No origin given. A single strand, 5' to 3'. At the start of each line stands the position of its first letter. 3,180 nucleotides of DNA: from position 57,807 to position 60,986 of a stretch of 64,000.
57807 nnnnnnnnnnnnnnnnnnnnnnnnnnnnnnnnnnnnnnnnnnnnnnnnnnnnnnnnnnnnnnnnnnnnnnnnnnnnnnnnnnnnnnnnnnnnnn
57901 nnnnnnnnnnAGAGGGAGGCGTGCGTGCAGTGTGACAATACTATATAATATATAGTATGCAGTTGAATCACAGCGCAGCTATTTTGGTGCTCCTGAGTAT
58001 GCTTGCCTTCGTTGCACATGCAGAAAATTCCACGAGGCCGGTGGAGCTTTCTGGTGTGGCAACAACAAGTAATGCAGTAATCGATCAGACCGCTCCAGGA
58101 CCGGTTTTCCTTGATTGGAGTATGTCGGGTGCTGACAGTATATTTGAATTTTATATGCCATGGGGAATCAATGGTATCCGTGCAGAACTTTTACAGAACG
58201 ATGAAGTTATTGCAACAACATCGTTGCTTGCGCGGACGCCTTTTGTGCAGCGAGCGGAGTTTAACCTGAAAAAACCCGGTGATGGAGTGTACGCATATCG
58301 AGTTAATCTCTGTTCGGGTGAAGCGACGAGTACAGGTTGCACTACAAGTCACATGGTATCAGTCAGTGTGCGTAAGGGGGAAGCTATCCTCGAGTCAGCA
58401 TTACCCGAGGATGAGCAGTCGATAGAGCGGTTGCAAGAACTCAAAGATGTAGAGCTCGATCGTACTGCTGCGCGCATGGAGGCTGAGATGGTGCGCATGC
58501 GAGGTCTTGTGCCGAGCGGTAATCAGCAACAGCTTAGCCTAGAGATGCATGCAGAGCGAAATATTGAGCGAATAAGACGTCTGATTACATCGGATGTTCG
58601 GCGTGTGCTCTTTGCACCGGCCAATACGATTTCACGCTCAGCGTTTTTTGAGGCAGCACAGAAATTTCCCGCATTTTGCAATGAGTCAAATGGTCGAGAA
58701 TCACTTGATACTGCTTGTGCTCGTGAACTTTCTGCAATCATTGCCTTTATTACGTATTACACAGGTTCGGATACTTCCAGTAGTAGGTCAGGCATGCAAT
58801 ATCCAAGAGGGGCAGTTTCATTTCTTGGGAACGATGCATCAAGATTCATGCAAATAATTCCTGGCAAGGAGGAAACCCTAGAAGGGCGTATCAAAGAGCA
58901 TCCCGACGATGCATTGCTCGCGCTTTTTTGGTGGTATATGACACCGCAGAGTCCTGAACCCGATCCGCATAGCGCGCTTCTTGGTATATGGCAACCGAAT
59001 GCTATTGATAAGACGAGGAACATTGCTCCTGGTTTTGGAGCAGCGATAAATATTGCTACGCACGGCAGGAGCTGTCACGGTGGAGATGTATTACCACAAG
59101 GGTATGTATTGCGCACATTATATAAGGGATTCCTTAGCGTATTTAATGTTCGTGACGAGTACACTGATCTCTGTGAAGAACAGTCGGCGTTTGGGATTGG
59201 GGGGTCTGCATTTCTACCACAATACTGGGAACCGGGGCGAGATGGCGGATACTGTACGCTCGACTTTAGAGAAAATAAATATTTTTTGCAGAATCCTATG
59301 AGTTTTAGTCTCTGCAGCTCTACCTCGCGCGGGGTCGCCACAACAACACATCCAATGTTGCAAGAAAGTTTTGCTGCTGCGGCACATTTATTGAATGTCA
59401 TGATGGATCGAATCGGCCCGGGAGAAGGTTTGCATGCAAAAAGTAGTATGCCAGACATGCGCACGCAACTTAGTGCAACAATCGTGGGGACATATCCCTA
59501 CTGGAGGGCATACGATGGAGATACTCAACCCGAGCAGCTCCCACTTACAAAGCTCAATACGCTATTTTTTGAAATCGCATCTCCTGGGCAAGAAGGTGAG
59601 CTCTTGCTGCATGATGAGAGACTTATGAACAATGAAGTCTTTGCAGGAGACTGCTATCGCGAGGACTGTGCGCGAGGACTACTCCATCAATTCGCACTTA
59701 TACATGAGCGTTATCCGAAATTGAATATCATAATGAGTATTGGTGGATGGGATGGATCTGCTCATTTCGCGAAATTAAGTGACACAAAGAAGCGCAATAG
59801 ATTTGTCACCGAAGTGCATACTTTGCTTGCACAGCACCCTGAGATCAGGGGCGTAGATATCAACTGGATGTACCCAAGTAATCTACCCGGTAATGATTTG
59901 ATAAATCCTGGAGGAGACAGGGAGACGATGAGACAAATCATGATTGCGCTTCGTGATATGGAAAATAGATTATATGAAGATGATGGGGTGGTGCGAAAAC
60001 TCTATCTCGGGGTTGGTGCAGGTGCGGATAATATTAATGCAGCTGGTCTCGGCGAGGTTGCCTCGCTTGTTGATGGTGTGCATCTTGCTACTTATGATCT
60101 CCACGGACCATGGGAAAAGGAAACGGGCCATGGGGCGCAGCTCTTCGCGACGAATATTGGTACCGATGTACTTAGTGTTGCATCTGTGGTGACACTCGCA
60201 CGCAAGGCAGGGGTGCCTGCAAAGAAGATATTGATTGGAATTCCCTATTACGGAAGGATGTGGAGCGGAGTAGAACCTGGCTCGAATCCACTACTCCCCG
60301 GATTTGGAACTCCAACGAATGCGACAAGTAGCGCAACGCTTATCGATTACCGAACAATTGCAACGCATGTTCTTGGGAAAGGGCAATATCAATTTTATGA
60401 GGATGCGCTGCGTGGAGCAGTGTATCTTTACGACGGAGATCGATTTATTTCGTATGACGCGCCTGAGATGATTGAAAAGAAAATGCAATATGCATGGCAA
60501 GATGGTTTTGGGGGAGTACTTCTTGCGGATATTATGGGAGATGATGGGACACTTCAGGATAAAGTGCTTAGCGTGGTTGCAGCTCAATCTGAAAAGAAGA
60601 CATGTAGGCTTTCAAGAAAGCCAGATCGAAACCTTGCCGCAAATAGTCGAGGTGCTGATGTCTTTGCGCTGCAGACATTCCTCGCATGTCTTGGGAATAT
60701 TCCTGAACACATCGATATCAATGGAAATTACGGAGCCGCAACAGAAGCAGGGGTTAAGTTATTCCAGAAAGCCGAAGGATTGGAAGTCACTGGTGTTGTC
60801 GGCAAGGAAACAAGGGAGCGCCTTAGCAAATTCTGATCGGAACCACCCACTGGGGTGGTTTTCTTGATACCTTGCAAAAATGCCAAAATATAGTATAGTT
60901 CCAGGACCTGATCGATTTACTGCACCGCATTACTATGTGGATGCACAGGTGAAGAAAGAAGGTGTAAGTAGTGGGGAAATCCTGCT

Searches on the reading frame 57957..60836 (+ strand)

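Call 53: search_protein_families(library=pfam, proteins=[window:57957-60836:+], max_evalue=0.001)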
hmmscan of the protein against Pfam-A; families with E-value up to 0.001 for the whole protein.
window:57957-60836:+ (959 aa): 3 families
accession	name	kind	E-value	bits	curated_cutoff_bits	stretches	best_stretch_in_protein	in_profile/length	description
PF00704.34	Glyco_hydro_18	-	1.6e-50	173.1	29.6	1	512-856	5-311/317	Glycosyl hydrolases family 18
PF01471.23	PG_binding_1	-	5.2e-15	55.8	23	1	898-956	1-57/57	Putative peptidoglycan binding domain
PF00182.24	Glyco_hydro_19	-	8.8e-11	42.5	25.5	1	322-378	149-205/232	Chitinase class I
